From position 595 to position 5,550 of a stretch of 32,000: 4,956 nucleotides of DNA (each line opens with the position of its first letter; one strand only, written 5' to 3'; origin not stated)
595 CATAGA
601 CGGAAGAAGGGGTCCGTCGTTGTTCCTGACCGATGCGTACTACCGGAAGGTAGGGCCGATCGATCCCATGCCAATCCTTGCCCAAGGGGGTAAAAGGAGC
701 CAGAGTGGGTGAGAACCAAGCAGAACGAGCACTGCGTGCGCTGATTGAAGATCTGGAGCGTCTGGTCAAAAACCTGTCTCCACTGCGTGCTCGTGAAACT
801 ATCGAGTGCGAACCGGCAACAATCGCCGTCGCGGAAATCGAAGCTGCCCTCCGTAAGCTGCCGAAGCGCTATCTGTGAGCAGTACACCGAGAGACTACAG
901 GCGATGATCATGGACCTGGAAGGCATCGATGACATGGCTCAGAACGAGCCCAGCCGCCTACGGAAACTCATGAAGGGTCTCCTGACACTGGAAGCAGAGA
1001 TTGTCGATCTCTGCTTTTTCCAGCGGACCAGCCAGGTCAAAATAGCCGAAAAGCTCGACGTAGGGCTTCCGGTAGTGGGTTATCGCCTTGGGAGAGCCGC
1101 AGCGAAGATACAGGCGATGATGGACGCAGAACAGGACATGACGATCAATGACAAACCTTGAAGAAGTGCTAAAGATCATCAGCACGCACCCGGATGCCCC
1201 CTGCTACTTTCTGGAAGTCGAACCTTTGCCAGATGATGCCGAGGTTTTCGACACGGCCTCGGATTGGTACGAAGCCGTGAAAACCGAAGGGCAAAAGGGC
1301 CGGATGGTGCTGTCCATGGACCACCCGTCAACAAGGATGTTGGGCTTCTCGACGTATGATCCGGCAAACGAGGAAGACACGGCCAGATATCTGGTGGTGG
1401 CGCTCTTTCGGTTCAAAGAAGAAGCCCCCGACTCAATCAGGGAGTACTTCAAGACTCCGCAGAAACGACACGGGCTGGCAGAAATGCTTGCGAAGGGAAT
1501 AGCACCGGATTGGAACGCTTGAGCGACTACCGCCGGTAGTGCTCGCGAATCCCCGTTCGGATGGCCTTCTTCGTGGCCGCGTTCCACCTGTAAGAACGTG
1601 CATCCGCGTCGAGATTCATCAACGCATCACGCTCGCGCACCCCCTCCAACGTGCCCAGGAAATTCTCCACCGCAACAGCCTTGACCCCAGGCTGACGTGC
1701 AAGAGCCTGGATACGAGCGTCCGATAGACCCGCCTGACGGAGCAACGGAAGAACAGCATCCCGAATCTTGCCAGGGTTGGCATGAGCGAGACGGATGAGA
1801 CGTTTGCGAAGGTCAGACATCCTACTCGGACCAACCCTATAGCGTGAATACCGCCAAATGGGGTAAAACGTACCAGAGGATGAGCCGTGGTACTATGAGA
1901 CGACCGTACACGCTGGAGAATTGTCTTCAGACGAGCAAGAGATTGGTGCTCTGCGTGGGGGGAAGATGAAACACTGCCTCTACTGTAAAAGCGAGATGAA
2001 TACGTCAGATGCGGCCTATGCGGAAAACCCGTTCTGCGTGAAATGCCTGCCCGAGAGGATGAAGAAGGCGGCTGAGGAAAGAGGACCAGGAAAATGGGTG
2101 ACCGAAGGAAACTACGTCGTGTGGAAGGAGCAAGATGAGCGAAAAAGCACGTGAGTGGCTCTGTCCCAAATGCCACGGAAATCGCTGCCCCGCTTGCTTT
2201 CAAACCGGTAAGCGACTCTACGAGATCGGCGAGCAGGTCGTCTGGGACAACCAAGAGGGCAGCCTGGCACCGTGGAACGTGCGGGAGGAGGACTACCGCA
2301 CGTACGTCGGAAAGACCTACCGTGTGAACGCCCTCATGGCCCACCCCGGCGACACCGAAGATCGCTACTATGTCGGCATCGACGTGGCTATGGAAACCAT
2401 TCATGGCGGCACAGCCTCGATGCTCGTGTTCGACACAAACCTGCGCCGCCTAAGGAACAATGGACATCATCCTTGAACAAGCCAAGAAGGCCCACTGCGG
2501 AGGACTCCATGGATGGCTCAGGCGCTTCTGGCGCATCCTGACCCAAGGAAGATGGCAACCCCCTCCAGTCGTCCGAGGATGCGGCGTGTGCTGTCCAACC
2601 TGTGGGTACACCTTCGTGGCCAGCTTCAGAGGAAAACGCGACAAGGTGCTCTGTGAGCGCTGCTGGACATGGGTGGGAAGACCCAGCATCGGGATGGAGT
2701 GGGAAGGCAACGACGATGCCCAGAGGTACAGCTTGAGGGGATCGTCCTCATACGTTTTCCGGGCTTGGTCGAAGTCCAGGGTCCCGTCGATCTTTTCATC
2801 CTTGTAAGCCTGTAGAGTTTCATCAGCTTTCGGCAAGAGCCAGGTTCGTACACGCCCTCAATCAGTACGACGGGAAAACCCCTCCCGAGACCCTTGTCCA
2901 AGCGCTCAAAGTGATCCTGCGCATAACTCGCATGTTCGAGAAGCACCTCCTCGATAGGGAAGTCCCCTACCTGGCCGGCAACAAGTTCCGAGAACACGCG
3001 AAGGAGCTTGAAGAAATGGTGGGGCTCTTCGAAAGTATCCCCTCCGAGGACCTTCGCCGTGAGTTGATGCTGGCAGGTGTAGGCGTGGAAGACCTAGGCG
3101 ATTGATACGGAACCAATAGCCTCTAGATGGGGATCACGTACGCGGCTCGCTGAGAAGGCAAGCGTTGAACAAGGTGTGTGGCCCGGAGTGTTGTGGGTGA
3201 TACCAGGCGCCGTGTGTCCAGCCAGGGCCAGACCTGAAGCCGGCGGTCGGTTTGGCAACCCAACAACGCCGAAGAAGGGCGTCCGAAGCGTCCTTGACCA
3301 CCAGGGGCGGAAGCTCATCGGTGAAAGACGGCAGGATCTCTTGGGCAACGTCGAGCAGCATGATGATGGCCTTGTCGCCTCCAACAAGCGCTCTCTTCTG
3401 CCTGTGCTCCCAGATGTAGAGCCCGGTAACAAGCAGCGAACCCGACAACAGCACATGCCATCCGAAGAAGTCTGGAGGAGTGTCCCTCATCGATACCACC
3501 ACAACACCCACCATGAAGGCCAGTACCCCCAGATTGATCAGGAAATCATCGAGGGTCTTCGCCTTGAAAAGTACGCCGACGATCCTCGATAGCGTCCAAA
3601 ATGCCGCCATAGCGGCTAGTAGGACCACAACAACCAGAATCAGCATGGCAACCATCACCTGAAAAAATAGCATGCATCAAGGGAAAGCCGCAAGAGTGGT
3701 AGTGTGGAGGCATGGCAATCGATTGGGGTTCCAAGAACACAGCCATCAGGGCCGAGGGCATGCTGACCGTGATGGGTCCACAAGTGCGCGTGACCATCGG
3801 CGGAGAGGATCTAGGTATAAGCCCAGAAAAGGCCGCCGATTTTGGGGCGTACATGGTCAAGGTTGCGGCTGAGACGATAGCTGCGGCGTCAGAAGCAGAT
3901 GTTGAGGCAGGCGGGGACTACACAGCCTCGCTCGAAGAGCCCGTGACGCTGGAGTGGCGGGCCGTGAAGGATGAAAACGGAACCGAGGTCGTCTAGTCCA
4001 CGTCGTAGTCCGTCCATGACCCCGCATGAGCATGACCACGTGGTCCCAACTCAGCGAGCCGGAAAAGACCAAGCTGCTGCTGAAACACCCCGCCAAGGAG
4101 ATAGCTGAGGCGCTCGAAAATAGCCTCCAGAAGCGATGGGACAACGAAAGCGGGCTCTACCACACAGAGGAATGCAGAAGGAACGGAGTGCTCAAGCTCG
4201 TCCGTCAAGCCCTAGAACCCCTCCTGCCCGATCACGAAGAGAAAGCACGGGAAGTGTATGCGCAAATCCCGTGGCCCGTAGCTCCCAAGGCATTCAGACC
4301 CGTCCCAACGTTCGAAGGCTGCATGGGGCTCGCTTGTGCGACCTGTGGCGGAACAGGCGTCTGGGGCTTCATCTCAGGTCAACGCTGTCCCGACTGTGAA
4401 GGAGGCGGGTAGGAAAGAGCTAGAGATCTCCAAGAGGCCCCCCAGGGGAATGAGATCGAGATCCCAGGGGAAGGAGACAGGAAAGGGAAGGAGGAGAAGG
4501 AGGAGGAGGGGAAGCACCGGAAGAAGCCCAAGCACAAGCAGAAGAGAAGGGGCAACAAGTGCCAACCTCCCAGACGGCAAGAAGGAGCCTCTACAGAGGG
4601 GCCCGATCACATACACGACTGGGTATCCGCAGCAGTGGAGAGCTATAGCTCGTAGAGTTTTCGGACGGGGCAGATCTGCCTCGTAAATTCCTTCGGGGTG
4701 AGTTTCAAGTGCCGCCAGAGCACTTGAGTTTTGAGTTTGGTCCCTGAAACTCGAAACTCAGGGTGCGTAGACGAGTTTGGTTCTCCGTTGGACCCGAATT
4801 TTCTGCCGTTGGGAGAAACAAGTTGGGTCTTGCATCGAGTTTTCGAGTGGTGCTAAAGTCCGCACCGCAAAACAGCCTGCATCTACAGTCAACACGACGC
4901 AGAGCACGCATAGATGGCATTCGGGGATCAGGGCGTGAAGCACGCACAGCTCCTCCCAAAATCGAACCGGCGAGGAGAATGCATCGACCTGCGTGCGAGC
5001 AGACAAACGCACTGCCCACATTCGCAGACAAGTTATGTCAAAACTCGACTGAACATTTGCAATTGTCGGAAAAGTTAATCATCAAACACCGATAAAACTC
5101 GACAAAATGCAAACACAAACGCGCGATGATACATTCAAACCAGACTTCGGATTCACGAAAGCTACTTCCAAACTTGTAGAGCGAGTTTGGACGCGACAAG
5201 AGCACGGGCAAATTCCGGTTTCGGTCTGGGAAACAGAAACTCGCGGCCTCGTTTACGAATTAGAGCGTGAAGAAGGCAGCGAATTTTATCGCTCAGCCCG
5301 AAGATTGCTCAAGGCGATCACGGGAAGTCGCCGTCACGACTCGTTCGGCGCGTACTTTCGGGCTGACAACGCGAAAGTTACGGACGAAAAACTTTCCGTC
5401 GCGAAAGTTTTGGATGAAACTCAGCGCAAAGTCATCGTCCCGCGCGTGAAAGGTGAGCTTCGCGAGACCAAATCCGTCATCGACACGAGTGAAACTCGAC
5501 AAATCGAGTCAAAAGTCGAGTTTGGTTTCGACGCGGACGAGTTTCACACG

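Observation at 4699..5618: Array of 17 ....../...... words across an AT-richer island, continuing into a coding region in several codon phases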

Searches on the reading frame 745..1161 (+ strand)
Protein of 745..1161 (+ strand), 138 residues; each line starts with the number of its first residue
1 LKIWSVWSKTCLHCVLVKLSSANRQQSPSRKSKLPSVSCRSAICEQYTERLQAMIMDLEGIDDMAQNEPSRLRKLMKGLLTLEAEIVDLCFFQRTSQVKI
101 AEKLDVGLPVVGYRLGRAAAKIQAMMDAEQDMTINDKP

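Call 46: search_protein_families(library=pfam, proteins=[window:745-1161:+], max_evalue=0.05)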
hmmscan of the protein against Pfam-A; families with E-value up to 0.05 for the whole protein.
window:745-1161:+ (138 aa): 3 families
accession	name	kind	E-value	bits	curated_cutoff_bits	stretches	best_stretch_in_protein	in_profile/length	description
PF08281.18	Sigma70_r4_2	-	0.00089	19.3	25.7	1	71-121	3-53/54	Sigma-70, region 4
PF16899.10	Cyclin_C_2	-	0.0098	16.7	27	1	51-101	6-55/99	Cyclin C-terminal domain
PF04545.22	Sigma70_r4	-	0.011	15.6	24.1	1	76-122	2-48/50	Sigma-70, region 4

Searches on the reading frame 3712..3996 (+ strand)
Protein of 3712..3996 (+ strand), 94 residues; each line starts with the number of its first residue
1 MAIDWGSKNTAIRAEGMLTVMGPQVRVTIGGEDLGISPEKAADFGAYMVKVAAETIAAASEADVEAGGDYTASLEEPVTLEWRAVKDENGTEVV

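Call 46: search_protein_families(library=pfam, proteins=[window:3712-3996:+], max_evalue=0.05)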
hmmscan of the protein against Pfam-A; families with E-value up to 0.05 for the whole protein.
window:3712-3996:+ (94 aa): 1 family
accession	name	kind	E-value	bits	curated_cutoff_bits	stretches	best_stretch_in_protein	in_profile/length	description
PF21112.3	CsgH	-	0.033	14.6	27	0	40-81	23-62/88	CsgH protein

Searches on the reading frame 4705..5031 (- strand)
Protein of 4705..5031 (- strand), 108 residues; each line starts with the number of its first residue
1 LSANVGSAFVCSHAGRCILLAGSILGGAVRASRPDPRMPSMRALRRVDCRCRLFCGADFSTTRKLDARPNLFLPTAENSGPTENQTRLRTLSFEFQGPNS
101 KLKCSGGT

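Call 7: search_protein_families(library=pfam, proteins=[window:4705-5031:-], max_evalue=0.01)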
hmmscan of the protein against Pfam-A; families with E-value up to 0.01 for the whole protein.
window:4705-5031:- (108 aa): 0 families

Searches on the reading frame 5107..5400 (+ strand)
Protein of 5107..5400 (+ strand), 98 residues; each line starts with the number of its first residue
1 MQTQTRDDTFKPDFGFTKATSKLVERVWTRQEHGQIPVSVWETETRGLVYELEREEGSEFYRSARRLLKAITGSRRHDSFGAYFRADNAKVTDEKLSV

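Call 70: predict_structure(alignment_id=A5)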
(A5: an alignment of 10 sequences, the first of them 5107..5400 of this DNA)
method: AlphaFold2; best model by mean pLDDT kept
length: 98 residues; sequences in the alignment: 10
mean_pLDDT: 71.9   pTM: 0.59
mean pLDDT of the five models: 71.9, 70.5, 69.6, 69.4, 67.8
residues with pLDDT >= 90: 1; 70-90: 65; 50-70: 11; < 50: 21
segments of 3 or more residues with pLDDT < 50: 1-11, 89-98
pLDDT, mean of each block of 10 residues (from residue 1): 41 66 86 85 85 85 85 73 66 41
secondary structure, 60 per line:
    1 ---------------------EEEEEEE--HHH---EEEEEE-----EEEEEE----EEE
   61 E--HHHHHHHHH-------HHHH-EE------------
elements in order: E22-28 E37-42 E48-53 E58-61 H64-72 H80-83

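Call 73: fold_search(model_id=the predicted structure, library=pdb)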
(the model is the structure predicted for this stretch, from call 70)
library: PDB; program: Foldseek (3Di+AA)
matches with E <= 10: 155; with E <= 0.001: 0
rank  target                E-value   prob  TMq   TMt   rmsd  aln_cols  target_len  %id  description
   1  6g3t_D                1.2e+00  0.08  0.23  0.21  10.9        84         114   10  X-ray structure of NSD3-PWWP1 (released 2019-06-26)
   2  6g3t_B                1.2e+00  0.08  0.22  0.20  11.3        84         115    8  X-ray structure of NSD3-PWWP1 (released 2019-06-26)
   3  6g25                  1.4e+00  0.07  0.20  0.18  10.9        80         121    6  X-ray structure of NSD3-PWWP1 in complex with compound 4 (released 2019-06-26)
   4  6xz5                  1.7e+00  0.21  0.27  0.13   7.8        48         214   10  RovC - regulator of virulence interconnected with the Csr system (released 2020-09-16)
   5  2eoc_MODEL_1_A        1.8e+00  0.10  0.28  0.23   9.3       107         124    8  Solution structure of the WGR domain from human poly [ADP-ribose] polymerase-3 (released 2008-04-01)
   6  6g2c                  1.8e+00  0.06  0.18  0.17  11.2        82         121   10  X-ray structure of NSD3-PWWP1 in complex with compound 9 (released 2019-06-26)
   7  3hdp                  1.9e+00  0.35  0.30  0.23   2.4        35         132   17  Crystal structure of the NI(II)-bound Glyoxalase-I from Clostridium acetobutylicum (released 2009-05-26)
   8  6g3t_C                2.0e+00  0.06  0.22  0.20  11.3        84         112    8  X-ray structure of NSD3-PWWP1 (released 2019-06-26)
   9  6g27                  2.2e+00  0.06  0.20  0.18  11.1        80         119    8  X-ray structure of NSD3-PWWP1 in complex with compound 5 (released 2019-06-26)
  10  9dt6_E                2.7e+00  0.02  0.16  0.09  11.3        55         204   11  Crystal structure of ADP-ribose diphosphatase from Klebsiella pneumoniae (CMP bound, P21 form) (released 2024-10-09)
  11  6fer_G                3.1e+00  0.10  0.29  0.13   7.3        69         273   19  Crystal Structure of human DDR2 kinase in complex with 2-[4,5-difluoro-2-oxo-1'-(1H-pyrazolo[3,4-b]pyridine-5-carbonyl (released 2018-11-28)
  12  4hdo_A                3.3e+00  0.04  0.19  0.09   9.8        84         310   14  Crystal structure of the binary Complex of KRIT1 bound to the Rap1 GTPase (released 2013-07-10)
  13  4ym7_FB               3.5e+00  0.15  0.40  0.05   6.4        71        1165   13  RNA polymerase I structure with an alternative dimer hinge (released 2015-09-09)
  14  2y3w_A                3.5e+00  0.08  0.27  0.17   8.0        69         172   16  N-terminal head domain and beginning of coiled coil domain of Danio rerio SAS-6 (released 2011-02-09)
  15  8fkz_LE               3.5e+00  0.06  0.20  0.19   9.9        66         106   12  Human nucleolar pre-60S ribosomal subunit (State G) (released 2023-07-12)
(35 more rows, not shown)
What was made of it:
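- Closest known: ECF-sigma promoters. Different: The sigma has a 185-aa N-terminal extension with a domain of unknown fold (call 73).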
